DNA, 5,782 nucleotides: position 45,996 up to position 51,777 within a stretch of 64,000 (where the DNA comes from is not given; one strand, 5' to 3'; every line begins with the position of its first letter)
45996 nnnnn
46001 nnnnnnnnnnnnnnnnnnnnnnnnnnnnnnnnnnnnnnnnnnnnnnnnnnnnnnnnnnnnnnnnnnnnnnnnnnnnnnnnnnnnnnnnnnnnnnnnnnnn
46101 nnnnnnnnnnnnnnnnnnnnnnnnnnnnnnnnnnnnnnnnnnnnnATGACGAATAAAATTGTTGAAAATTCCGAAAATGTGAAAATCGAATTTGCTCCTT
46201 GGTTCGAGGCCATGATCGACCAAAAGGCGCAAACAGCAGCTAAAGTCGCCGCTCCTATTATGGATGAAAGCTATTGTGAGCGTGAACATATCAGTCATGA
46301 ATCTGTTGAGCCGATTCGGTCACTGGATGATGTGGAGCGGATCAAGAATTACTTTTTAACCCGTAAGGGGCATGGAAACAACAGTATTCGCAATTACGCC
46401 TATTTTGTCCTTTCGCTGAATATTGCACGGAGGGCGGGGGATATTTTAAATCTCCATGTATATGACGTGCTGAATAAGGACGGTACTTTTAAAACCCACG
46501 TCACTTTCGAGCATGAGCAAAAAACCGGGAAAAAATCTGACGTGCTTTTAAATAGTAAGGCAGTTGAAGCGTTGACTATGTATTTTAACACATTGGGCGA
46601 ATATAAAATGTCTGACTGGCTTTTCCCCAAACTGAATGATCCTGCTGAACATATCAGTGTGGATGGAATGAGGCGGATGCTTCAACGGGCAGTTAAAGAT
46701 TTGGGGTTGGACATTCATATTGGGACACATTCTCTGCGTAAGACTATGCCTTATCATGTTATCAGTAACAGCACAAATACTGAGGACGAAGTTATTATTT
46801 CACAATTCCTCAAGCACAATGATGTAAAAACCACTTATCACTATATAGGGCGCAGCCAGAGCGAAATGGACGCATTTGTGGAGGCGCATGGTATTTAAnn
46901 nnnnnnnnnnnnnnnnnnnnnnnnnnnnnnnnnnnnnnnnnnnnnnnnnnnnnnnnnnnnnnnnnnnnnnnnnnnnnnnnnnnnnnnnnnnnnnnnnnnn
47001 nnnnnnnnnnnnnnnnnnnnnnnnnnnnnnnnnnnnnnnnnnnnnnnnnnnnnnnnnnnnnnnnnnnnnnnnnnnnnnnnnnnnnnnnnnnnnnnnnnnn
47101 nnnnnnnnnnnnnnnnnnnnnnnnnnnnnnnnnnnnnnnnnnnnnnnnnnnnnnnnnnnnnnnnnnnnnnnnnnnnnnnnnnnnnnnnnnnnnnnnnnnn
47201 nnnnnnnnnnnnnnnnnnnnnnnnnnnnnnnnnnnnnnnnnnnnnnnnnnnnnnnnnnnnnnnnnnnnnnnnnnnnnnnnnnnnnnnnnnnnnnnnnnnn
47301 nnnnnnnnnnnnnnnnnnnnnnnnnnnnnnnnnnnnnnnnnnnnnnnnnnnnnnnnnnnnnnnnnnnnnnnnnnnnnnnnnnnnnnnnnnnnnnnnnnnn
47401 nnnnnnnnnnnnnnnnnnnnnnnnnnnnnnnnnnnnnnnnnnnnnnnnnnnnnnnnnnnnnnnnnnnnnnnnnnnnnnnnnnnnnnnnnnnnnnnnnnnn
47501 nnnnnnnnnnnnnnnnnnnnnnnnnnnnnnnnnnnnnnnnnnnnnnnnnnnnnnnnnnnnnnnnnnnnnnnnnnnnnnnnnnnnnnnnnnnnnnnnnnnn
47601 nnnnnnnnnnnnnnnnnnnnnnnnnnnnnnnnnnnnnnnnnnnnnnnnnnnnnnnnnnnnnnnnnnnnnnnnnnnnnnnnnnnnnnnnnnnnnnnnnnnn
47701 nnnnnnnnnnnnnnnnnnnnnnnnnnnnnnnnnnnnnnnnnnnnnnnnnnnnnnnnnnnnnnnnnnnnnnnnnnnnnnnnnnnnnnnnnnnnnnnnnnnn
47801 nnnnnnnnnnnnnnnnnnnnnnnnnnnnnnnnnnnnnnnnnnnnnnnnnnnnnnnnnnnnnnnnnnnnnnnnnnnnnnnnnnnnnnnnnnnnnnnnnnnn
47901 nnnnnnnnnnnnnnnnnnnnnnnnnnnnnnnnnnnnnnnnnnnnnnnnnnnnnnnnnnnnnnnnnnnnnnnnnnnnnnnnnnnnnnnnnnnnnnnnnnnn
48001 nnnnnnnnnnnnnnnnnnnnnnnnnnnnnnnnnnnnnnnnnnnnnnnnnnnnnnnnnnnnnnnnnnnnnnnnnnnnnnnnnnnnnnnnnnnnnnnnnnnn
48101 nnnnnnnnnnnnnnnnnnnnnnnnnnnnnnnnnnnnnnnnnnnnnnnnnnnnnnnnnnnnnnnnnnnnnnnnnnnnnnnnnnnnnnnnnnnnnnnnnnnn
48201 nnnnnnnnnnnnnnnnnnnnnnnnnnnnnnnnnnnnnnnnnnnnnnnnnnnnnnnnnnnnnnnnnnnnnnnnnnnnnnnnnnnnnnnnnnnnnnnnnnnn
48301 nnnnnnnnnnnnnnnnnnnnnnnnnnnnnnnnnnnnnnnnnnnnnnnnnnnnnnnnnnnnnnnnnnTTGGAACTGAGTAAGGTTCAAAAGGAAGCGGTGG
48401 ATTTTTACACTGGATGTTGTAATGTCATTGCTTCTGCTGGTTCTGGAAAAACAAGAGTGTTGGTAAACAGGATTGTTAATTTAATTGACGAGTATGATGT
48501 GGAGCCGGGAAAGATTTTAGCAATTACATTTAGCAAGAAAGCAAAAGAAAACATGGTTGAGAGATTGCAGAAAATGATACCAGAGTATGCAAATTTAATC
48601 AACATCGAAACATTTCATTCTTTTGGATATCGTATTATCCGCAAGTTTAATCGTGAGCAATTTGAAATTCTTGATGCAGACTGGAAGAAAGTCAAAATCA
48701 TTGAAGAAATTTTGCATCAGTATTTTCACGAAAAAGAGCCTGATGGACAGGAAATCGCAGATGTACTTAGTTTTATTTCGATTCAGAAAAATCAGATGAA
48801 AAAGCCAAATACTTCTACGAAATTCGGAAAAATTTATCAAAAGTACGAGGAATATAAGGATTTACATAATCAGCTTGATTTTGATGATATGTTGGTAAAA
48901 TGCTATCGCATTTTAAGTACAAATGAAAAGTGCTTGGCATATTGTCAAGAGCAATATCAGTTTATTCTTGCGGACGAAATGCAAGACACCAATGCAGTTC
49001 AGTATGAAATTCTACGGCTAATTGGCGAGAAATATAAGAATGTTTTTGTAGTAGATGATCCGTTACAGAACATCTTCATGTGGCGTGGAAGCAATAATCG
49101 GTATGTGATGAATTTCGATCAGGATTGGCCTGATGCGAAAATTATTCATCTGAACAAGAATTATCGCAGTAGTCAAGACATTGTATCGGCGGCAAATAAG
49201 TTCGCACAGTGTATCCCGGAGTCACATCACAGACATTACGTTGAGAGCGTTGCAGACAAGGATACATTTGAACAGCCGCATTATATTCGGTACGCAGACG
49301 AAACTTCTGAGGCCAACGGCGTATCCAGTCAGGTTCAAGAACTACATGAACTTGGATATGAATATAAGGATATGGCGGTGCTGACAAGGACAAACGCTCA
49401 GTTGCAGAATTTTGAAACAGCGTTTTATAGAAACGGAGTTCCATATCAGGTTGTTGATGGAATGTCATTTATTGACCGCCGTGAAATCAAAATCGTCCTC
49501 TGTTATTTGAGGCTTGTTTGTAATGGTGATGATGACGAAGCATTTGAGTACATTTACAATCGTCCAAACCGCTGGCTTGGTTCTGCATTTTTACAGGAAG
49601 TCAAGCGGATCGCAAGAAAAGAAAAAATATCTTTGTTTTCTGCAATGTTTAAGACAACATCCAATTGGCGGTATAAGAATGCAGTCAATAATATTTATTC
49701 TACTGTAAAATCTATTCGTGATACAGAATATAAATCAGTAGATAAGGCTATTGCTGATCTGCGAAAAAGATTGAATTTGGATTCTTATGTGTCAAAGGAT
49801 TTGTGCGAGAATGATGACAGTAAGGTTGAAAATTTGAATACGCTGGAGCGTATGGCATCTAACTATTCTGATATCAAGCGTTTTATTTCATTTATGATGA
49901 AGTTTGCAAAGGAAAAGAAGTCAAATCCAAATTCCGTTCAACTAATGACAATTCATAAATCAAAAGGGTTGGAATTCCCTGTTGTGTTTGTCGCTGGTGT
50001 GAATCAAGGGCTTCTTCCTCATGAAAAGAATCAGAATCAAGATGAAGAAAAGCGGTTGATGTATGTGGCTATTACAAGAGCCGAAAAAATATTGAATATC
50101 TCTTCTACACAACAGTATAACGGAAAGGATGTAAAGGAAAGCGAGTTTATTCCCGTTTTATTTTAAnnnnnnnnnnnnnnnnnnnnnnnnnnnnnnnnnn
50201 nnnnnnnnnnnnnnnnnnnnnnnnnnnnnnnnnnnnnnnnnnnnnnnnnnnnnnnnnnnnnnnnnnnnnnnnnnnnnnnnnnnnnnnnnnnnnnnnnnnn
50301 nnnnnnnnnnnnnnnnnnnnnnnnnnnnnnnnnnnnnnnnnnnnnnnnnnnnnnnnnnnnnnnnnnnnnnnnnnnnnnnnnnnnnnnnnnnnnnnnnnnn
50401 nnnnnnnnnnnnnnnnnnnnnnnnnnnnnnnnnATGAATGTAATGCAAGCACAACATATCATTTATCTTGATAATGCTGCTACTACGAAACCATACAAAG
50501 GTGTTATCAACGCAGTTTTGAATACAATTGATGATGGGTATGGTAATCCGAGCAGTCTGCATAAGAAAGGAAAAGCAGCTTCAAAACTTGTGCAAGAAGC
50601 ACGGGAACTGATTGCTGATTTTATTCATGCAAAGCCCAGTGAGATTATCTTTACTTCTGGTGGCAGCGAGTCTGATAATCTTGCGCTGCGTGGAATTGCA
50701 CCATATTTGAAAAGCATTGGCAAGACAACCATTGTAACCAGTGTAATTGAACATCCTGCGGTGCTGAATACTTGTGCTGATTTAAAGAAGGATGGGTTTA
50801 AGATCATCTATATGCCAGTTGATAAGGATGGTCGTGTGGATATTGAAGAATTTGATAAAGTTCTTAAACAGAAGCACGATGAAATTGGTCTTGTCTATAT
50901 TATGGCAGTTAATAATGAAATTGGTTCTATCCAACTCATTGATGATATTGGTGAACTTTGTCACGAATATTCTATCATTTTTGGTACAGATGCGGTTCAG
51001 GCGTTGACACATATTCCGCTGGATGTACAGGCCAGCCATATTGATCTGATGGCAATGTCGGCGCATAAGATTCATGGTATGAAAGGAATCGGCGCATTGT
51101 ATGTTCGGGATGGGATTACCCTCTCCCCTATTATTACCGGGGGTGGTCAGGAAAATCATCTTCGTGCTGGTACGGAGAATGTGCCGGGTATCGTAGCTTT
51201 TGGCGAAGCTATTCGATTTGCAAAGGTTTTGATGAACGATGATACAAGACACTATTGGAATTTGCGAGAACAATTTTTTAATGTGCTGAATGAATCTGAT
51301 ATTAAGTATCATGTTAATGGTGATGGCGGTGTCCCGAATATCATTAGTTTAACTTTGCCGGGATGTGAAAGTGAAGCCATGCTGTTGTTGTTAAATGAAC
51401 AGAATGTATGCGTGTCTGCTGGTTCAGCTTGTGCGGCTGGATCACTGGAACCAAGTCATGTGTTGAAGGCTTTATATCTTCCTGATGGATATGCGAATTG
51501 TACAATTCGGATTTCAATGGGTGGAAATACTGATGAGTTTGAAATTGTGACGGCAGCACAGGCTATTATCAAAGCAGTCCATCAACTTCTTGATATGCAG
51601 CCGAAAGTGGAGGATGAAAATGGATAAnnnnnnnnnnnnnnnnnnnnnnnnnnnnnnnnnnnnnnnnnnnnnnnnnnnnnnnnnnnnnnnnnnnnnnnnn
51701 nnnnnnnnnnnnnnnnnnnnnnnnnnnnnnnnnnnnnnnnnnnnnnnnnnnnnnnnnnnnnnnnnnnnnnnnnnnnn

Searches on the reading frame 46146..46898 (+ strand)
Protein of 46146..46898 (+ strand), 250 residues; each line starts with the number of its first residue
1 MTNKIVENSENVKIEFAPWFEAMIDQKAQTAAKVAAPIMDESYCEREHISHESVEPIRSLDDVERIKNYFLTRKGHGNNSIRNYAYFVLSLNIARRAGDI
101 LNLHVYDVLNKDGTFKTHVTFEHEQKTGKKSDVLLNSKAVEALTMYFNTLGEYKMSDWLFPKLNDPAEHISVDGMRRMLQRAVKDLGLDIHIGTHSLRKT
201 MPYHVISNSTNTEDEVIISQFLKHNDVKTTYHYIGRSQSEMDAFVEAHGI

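Call 20: search_protein_families(library=pfam, proteins=[window:46146-46898:+], max_evalue=0.001)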
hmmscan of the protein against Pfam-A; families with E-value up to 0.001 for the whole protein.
window:46146-46898:+ (250 aa): 1 family
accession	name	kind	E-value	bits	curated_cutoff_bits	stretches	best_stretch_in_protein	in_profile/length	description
PF00589.27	Phage_integrase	-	5.1e-18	65.9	27.1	1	62-235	7-167/172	Phage integrase family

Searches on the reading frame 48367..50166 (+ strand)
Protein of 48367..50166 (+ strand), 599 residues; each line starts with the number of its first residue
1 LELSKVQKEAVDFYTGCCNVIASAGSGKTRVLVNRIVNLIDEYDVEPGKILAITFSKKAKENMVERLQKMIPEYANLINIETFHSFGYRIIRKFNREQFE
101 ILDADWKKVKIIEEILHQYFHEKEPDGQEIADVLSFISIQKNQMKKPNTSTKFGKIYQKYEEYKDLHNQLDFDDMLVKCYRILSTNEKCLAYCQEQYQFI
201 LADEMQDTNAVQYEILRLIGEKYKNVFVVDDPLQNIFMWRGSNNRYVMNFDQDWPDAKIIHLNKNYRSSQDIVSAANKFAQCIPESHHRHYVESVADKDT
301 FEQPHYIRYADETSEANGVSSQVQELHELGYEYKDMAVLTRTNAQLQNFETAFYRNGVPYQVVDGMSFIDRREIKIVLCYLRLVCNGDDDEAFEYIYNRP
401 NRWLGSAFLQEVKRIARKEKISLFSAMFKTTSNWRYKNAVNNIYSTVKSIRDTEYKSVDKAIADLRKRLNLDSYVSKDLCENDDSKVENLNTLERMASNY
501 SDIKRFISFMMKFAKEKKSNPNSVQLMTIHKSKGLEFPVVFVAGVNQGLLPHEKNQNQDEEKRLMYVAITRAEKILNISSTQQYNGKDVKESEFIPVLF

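Call 20: search_protein_families(library=pfam, proteins=[window:48367-50166:+], max_evalue=0.001)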
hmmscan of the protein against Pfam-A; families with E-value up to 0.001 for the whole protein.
window:48367-50166:+ (599 aa): 7 families
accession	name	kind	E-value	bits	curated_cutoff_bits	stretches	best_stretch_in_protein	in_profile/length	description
PF00580.27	UvrD-helicase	-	1.3e-62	212.4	23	1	4-254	2-270/271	UvrD/REP helicase N-terminal domain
PF13361.12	UvrD_C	-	8.4e-61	206.8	25.6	1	260-582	1-349/350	UvrD-like helicase C-terminal domain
PF13245.12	AAA_19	-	5.4e-16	59.4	25.1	1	7-237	1-131/134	AAA domain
PF13538.12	UvrD_C_2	-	7.3e-11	42.2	27.4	1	526-577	4-50/52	UvrD-like helicase C-terminal domain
PF01443.25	Viral_helicase1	-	4.9e-06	27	21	0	510-578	161-226/228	Viral superfamily 1 RNA helicase core domain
PF13087.12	AAA_12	-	1.2e-05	25.4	27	0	501-578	119-190/195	AAA domain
PF13086.12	AAA_11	-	0.00078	19.7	27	0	20-164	22-164/257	AAA domain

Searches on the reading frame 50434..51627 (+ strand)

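Call 20: search_protein_families(library=pfam, proteins=[window:50434-51627:+], max_evalue=0.001)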
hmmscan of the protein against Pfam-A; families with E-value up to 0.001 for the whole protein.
window:50434-51627:+ (397 aa): 2 families
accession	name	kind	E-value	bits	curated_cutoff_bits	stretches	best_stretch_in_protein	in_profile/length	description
PF00266.25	Aminotran_5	-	1.9e-80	271.1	21.5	1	10-370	1-367/371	Aminotransferase class-V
PF01212.27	Beta_elim_lyase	-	0.0003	20.6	27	1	71-222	50-208/288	Beta-eliminating lyase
